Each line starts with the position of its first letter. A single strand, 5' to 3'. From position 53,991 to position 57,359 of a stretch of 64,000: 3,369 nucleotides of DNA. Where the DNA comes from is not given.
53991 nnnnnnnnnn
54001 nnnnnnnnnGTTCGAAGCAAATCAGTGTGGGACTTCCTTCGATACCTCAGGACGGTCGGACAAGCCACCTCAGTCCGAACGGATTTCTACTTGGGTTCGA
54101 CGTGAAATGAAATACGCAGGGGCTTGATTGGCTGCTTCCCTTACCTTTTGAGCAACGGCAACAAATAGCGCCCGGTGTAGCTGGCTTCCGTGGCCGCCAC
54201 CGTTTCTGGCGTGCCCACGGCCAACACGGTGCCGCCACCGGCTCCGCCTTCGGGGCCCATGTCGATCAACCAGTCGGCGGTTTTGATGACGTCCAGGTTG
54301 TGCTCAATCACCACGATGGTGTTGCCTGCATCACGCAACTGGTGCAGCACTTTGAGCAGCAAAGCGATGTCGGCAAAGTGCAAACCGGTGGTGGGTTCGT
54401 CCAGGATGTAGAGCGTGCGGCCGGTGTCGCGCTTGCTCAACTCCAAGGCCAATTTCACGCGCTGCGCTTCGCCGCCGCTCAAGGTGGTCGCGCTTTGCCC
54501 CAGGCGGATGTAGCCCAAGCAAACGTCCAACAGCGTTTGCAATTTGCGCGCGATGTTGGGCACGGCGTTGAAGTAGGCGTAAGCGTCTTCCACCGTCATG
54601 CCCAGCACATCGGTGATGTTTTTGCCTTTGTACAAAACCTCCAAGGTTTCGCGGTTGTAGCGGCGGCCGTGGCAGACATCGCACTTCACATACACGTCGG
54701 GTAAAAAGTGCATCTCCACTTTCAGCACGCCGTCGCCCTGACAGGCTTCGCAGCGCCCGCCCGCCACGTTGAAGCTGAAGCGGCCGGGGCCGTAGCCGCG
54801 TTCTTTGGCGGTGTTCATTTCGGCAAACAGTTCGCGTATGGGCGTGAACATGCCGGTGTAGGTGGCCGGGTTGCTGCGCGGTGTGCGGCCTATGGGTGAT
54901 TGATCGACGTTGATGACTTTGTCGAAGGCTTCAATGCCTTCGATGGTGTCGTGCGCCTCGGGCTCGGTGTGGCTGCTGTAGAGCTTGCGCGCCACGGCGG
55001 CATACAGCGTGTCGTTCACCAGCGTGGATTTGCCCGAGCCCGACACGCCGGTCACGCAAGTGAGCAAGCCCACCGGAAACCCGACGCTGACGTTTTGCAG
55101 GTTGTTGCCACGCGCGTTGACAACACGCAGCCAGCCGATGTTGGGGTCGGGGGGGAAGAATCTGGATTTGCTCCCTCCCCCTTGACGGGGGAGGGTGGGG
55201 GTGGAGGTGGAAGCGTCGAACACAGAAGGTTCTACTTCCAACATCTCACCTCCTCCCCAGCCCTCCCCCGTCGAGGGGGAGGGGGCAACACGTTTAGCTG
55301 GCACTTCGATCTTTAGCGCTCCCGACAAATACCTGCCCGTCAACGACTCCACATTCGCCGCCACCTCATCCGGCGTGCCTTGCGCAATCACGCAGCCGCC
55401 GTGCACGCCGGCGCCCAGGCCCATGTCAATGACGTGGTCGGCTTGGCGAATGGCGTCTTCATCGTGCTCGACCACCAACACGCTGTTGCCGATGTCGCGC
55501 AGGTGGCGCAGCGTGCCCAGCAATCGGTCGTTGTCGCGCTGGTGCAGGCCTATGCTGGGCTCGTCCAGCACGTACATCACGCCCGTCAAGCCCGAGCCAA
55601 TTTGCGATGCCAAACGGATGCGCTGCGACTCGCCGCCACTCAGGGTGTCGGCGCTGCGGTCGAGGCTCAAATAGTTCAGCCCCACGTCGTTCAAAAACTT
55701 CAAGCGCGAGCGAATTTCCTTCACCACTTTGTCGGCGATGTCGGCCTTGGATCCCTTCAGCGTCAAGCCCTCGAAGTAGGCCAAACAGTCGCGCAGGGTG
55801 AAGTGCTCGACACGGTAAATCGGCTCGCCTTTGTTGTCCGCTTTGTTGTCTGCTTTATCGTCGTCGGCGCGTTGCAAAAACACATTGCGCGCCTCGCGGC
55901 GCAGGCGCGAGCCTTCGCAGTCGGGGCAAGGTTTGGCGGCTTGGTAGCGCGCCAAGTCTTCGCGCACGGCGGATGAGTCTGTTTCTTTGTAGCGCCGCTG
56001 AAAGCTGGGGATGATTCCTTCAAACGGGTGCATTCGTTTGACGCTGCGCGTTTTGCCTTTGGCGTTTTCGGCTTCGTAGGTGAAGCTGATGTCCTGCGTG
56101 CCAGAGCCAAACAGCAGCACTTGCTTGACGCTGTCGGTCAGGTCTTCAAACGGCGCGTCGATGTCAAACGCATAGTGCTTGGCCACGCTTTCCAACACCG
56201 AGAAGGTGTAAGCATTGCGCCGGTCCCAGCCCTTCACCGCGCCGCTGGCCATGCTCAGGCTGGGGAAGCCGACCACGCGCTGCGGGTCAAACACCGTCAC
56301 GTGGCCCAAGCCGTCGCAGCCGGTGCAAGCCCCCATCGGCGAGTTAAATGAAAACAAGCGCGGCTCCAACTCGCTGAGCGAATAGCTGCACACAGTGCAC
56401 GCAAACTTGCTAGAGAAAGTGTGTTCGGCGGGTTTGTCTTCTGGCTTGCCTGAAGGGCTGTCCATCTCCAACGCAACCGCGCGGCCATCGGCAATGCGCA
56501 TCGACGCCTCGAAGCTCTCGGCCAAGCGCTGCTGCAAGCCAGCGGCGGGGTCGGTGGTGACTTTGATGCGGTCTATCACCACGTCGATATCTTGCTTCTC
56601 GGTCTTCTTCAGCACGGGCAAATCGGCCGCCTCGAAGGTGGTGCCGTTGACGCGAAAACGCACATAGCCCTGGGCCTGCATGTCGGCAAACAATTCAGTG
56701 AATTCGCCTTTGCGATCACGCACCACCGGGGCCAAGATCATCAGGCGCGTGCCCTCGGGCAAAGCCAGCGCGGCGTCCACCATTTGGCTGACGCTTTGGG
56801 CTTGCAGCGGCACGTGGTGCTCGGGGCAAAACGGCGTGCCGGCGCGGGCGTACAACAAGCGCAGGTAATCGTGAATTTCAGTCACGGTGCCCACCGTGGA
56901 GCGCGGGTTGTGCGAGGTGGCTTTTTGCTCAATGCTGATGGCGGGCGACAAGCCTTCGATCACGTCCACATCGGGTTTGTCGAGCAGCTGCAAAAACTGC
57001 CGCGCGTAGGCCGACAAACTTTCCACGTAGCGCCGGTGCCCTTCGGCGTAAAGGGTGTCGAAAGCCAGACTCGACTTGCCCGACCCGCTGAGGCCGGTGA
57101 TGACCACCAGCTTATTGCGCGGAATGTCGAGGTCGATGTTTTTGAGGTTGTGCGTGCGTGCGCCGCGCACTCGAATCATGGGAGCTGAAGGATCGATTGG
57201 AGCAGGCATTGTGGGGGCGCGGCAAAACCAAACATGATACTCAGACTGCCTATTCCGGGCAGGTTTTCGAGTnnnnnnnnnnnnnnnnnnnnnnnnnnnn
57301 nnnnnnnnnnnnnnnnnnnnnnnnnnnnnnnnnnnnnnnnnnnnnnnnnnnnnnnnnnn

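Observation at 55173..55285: The same nested-palindromic element inserted in frame in the inter-module linker of uvrA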

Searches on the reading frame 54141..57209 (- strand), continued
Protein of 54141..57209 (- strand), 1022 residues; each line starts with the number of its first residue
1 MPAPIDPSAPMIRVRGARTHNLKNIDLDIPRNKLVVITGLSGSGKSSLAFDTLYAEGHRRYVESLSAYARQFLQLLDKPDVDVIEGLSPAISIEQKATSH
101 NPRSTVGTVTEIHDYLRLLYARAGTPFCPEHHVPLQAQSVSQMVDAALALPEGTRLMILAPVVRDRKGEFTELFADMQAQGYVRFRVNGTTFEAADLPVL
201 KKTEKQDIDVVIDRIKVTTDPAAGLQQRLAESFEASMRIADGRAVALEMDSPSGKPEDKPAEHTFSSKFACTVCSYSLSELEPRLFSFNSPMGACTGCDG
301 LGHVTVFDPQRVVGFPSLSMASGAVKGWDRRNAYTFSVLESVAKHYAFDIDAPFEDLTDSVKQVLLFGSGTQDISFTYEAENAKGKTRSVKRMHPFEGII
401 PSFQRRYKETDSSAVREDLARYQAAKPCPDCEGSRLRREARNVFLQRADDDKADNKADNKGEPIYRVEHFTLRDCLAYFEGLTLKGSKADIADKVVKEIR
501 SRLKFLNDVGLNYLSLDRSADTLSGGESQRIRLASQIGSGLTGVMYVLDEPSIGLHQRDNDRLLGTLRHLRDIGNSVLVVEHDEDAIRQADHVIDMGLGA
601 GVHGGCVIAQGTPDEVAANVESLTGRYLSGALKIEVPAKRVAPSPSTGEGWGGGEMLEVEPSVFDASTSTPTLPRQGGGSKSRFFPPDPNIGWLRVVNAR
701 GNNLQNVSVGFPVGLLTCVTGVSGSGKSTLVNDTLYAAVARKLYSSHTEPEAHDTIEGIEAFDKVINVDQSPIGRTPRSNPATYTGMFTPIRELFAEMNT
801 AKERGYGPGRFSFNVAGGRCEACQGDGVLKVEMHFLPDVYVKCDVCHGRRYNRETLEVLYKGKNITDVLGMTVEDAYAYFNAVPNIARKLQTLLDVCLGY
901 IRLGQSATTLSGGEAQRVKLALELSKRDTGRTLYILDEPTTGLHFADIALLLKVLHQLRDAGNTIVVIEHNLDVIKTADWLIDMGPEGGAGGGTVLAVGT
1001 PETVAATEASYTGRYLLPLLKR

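Call 68: predict_structure(alignment_id=A4)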
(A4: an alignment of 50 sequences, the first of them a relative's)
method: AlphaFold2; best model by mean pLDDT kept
length: 1022 residues; sequences in the alignment: 50
mean_pLDDT: 53.4   pTM: 0.50
mean pLDDT of the five models: 53.4, 50.7, 45.7, 44.4, 44.0
residues with pLDDT >= 90: 23; 70-90: 231; 50-70: 274; < 50: 494
segments of 3 or more residues with pLDDT < 50: 1-8, 41-43, 60-81, 93-111, 135-187, 200-333, 380-388, 401-428, 433-441, 451-458, 509-541, 553-559, 599-605, 646-691, 769-794, 805-839, 841-843, 852-858, 896-906, 908-915, 987-991
pLDDT, mean of each block of 10 residues (from residue 1): 41 69 69 78 55 59 31 33 57 39 31 52 58 46 32 32 33 44 48 50 40 36 33 26 28 35 25 32 25 32 26 22 31 58 78 63 70 66 43 62 40 34 42 43 61 45 64 69 60 60 53 41 41 45 63 47 67 75 75 73 61 87 79 80 52 27 26 27 35 82 79 90 68 81 63 81 72 29 38 49 46 39 40 42 52 46 58 65 62 51 47 50 58 76 61 79 84 86 65 76 88 84 72
secondary structure, 60 per line:
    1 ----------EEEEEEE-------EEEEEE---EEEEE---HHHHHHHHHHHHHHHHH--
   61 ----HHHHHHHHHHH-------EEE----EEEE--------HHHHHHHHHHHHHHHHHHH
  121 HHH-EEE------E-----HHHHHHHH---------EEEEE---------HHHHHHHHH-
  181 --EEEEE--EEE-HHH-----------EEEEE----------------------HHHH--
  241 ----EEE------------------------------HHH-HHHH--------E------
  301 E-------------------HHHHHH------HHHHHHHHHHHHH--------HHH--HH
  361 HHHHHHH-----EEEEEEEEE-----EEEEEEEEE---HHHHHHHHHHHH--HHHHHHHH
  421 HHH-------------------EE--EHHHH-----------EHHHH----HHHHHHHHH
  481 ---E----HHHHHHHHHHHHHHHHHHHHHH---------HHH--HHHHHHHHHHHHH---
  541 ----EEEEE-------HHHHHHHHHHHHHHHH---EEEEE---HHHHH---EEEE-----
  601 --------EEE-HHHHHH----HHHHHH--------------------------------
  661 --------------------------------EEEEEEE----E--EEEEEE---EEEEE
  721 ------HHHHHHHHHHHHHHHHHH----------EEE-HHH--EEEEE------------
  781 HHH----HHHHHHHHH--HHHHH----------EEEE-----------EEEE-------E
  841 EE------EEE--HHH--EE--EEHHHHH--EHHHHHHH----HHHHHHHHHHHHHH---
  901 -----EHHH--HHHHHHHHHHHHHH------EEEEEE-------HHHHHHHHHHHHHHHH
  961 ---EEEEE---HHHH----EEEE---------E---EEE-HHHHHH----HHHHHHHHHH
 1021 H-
elements in order (helices of 4 or more, strands of 3 or more residues): E11-17 E25-30 E34-38 H42-58 H65-75 E83-85 E90-93 H102-123 E125-127 H140-147 E157-161 H171-179 E183-187 E190-192 E208-212 H235-238 E245-247 H282-285 H321-326 H333-345 H359-367 E373-381 E387-395 H399-410 H413-423 H448-451 H464-467 H472-480 H489-510 H525-537 E545-549 H557-572 E576-580 H584-588 E592-595 E609-611 H613-618 H623-628 E693-699 E707-712 E716-720 H727-744 E755-757 E764-768 H788-796 H799-803 E814-817 E829-832 E840-842 E849-851 H865-869 H873-879 H884-897 H912-925 E932-937 H945-960 E964-968 H972-975 E980-983 E997-999 H1001-1006 H1011-1021
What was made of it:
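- The AF2 model has pLDDT 26-35 and no secondary structure over residues 646-691, between blocks at 80-90 (call 68; the model is weak overall). It is predicted to be unstructured (call 68).
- Tried and rejected: The AF2 model of the whole UvrA came out poor (mean pLDDT 53, call 68).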

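Call 70: find_encoding_contigs(protein=P0131, flank=10000, max_places=3)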
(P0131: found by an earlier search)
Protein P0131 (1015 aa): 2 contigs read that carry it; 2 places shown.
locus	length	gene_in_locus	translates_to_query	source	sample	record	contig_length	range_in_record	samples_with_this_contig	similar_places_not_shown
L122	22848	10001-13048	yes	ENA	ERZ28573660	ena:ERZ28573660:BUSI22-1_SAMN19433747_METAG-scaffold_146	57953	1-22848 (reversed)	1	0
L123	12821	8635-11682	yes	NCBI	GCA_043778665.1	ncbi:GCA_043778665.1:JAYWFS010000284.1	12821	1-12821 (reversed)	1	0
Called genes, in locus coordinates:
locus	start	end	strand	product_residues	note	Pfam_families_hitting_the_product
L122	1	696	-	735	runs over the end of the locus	PF02897:Peptidase_S9_N, PF00326:Peptidase_S9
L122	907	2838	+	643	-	PF00270:DEAD, PF00271:Helicase_C, PF16124:RecQ_Zn_bind, PF09382:RQC, PF00570:HRDC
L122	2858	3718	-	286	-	PF24739:DUF7690, PF24736:DUF7687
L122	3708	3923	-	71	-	PF13560:HTH_31, PF13443:HTH_26 (weak), PF01381:HTH_3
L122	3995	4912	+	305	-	PF02086:MethyltransfD12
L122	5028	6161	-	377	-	PF13173:AAA_14, PF13635:DUF4143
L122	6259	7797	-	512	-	PF00092:VWA, PF00362:Integrin_beta (faint), PF13519:VWA_2, PF25106:VWA_4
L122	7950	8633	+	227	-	PF04542:Sigma70_r2, PF04545:Sigma70_r4 (weak), PF08281:Sigma70_r4_2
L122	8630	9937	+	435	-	-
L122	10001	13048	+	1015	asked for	PF00005:ABC_tran (faint), PF02463:SMC_N (faint), PF13191:AAA_16 (faint), PF13304:AAA_21 (faint), PF13476:AAA_23 (faint), PF13555:AAA_29 (faint), PF17760:UvrA_inter, PF17755:UvrA_DNA-bind, +1 more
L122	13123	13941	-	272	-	PF08668:HDOD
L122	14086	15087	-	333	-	PF16280:DUF4928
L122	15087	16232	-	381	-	PF00145:DNA_methylase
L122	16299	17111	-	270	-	PF01925:TauE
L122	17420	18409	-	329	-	PF01370:Epimerase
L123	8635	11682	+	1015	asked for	PF00005:ABC_tran (faint), PF02463:SMC_N (faint), PF13191:AAA_16 (faint), PF13304:AAA_21 (faint), PF13476:AAA_23 (faint), PF13555:AAA_29 (faint), PF17760:UvrA_inter, PF17755:UvrA_DNA-bind, +1 more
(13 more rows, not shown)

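Call 83: find_encoding_contigs(protein=P0003, flank=500, max_places=1)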
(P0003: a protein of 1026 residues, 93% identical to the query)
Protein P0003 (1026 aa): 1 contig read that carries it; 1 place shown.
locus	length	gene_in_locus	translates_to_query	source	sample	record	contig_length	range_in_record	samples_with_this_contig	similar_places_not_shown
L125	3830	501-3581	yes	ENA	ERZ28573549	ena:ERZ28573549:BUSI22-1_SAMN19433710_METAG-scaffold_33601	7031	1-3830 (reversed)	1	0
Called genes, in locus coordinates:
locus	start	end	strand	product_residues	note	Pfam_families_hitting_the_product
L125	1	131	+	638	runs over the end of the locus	PF00270:DEAD, PF00271:Helicase_C, PF16124:RecQ_Zn_bind, PF09382:RQC, PF00570:HRDC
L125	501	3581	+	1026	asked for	PF00005:ABC_tran (faint), PF02463:SMC_N (faint), PF13191:AAA_16 (faint), PF13476:AAA_23 (faint), PF13555:AAA_29 (faint), PF20703:nSTAND1 (faint), PF17760:UvrA_inter, PF17755:UvrA_DNA-bind, +1 more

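Call 84: find_encoding_contigs(protein=P0122, flank=500, max_places=1)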
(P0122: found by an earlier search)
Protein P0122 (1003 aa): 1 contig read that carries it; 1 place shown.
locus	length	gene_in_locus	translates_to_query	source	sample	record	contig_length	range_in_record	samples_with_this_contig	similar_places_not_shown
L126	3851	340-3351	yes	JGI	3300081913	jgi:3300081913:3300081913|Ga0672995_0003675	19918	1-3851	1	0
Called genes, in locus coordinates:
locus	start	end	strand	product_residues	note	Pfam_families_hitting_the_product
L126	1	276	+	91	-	?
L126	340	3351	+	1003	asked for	PF00005:ABC_tran (faint), PF02463:SMC_N (faint), PF13191:AAA_16 (faint), PF13304:AAA_21 (faint), PF13476:AAA_23 (faint), PF13555:AAA_29 (faint), PF17760:UvrA_inter, PF17755:UvrA_DNA-bind, +1 more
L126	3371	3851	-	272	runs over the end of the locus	PF08668:HDOD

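Call 85: find_encoding_contigs(protein=P0124, flank=500, max_places=1)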
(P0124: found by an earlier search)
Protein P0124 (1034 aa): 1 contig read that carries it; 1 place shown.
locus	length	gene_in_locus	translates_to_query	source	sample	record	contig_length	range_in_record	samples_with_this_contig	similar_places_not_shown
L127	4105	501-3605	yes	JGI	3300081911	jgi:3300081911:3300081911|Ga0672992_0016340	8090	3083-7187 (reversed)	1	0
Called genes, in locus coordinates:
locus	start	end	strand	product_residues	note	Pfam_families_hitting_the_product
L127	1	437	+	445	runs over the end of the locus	?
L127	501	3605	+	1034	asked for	PF00005:ABC_tran (faint), PF02463:SMC_N (faint), PF13191:AAA_16 (faint), PF13476:AAA_23 (faint), PF13555:AAA_29 (faint), PF20703:nSTAND1 (faint), PF17760:UvrA_inter, PF17755:UvrA_DNA-bind, +1 more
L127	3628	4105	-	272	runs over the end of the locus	PF08668:HDOD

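Call 86: find_encoding_contigs(protein=P0126, flank=10000, max_places=1)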
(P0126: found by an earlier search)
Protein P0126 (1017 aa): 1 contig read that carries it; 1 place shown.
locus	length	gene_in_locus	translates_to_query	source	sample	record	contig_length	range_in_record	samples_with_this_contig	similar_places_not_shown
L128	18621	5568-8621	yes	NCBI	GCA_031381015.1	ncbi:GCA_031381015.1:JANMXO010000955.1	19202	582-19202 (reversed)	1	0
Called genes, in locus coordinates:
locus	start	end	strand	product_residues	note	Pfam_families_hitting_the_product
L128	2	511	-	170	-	?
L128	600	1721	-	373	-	PF13173:AAA_14, PF13635:DUF4143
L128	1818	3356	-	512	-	PF00092:VWA, PF00362:Integrin_beta (faint), PF13519:VWA_2, PF25106:VWA_4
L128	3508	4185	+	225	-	PF04542:Sigma70_r2, PF08281:Sigma70_r4_2, PF04545:Sigma70_r4 (weak)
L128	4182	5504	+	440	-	-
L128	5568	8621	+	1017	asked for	PF00005:ABC_tran (faint), PF02463:SMC_N (faint), PF13191:AAA_16 (faint), PF13476:AAA_23 (faint), PF13555:AAA_29 (faint), PF20703:nSTAND1 (faint), PF17760:UvrA_inter, PF17755:UvrA_DNA-bind, +1 more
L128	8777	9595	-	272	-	PF08668:HDOD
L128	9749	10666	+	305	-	PF01040:UbiA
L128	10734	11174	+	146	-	-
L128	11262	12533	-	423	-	PF02812:ELFV_dehydrog_N, PF00208:ELFV_dehydrog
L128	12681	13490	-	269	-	PF03807:F420_oxidored, PF14748:P5CR_dimer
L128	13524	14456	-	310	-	PF09572:RE_XamI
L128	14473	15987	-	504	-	PF00891:Methyltransf_2 (weak), PF05175:MTS (weak), PF00398:RrnaAD (weak), PF02475:TRM5-TYW2_MTfase, PF13649:Methyltransf_25, PF13847:Methyltransf_31, PF07669:Eco57I, PF22837:M_Eco57I_C, +1 more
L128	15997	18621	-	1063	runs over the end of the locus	PF14850:Pro_dh-DNA_bdg, PF01619:Pro_dh, PF00171:Aldedh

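Call 87: find_encoding_contigs(protein=P0127, flank=500, max_places=1)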
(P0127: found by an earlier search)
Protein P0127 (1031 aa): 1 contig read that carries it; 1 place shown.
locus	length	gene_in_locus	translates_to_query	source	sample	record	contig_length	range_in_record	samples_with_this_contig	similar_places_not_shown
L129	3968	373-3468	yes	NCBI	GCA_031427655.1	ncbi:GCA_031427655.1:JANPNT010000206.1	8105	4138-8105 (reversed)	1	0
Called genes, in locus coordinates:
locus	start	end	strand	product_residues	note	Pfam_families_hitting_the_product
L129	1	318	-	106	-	?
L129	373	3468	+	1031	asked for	PF00005:ABC_tran (faint), PF02463:SMC_N (faint), PF13191:AAA_16 (faint), PF13304:AAA_21 (faint), PF13476:AAA_23 (faint), PF13555:AAA_29 (faint), PF17760:UvrA_inter, PF17755:UvrA_DNA-bind, +1 more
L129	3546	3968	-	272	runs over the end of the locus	PF08668:HDOD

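Call 103: find_encoding_contigs(protein=P0071, flank=300, max_places=1)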
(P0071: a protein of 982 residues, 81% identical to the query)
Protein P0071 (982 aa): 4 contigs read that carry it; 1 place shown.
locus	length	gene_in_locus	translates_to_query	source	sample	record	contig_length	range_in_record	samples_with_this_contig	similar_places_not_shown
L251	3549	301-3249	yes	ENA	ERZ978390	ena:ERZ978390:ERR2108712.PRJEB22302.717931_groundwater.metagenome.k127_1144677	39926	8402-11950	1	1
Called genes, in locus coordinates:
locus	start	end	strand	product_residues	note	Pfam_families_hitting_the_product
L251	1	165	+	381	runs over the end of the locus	-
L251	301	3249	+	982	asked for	PF00005:ABC_tran (faint), PF02463:SMC_N (faint), PF13191:AAA_16 (faint), PF13555:AAA_29 (faint), PF20703:nSTAND1 (faint), PF17760:UvrA_inter, PF00684:DnaJ_CXXCXGXG (faint), PF17755:UvrA_DNA-bind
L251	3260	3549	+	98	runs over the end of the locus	PF02518:HATPase_c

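Call 104: find_encoding_contigs(protein=P0022, flank=300, max_places=1)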
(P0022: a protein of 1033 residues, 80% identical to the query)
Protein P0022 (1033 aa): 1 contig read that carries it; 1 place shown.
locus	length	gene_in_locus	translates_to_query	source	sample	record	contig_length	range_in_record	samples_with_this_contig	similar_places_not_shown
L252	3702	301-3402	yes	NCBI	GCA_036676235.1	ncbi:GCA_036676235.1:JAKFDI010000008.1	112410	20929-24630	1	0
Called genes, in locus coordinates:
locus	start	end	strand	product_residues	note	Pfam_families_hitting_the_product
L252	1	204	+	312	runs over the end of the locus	-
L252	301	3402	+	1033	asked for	PF02463:SMC_N (faint), PF13476:AAA_23 (faint), PF00005:ABC_tran (faint), PF13191:AAA_16 (faint), PF13304:AAA_21 (faint), PF13555:AAA_29 (faint), PF17760:UvrA_inter, PF17755:UvrA_DNA-bind, +2 more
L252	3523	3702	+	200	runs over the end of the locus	PF01323:DSBA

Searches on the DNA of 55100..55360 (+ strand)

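Call 75: search_rna_families(source=window, start=55100, end=55360, threshold=evalue, max_evalue=10)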
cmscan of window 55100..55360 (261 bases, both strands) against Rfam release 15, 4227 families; matches with E-value up to 10: 81.
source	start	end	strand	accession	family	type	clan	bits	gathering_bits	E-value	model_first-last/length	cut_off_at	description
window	55171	55286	+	RF04198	MIR8670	Gene; miRNA;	-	50.7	150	2.9e-09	1-142/142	no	MIR8670 microRNA precursor family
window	55164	55290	+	RF04087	MIR5565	Gene; miRNA;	-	46.1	80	1.5e-09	1-109/109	no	MIR5565 microRNA precursor family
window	55168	55288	+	RF04159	MIR1437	Gene; miRNA;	-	44.2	168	1.4e-06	33-160/192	no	MIR1437 microRNA precursor family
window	55170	55285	-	RF04198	MIR8670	Gene; miRNA;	-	43.1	150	2.4e-07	1-142/142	no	MIR8670 microRNA precursor family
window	55168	55288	-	RF04159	MIR1437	Gene; miRNA;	-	41.6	168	4.9e-06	34-159/192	no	MIR1437 microRNA precursor family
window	55171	55284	+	RF03433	mir-2576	Gene; miRNA;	-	39.6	83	3.8e-05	1-120/120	no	mir-2576 microRNA precursor family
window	55179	55277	+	RF03349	mir-3151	Gene; miRNA;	-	37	83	4.9e-05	1-85/85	no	mir-3151 microRNA precursor family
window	55170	55286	-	RF03458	mir-766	Gene; miRNA;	-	36.5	110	4.1e-07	1-108/108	no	mir-766 microRNA precursor family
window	55189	55267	-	RF00942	mir-1224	Gene; miRNA;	-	35.7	105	3.5e-05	1-86/86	no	mir-1224 microRNA precursor family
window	55178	55278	-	RF03349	mir-3151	Gene; miRNA;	-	35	83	0.00014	1-85/85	no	mir-3151 microRNA precursor family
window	55169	55288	-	RF03433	mir-2576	Gene; miRNA;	-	34.6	83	0.0005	1-120/120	no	mir-2576 microRNA precursor family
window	55184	55272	-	RF00707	mir-197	Gene; miRNA;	-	33.1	74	0.00032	1-75/75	no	mir-197 microRNA precursor family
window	55179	55277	+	RF00891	mir-671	Gene; miRNA;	-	33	65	0.00038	1-84/84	no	mir-671 microRNA precursor family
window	55184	55272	+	RF00707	mir-197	Gene; miRNA;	-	32.7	74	0.0004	1-75/75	no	mir-197 microRNA precursor family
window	55185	55271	+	RF03558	mir-629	Gene; miRNA;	-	32.6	72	0.00093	1-83/83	no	mir-629 microRNA precursor family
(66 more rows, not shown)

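Call 76: search_dna_similar(query=window:55160-55296:+, collection=plasmids, mode=distant, max_evalue=0.001, max_rows=25)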
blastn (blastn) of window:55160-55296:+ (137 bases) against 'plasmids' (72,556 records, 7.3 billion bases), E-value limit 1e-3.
Records with a match: 1; places in all: 1; records where one place covers at least 80% of the query: 0.
Best place of each record, by identity: 80-90% 1.
By first word of the organism name: Deinococcus 1.
By predicted mobility (MOB-suite, as given by PLSDB): non-mobilizable 1.
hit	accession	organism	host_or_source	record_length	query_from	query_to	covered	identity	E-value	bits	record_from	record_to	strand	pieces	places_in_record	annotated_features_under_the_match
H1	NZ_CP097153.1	Deinococcus sp. QL22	-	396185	87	130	32%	86.4%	6e-5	54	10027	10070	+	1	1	none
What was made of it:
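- Tried and rejected: Plasmid blastn gave one partial hit (call 76).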
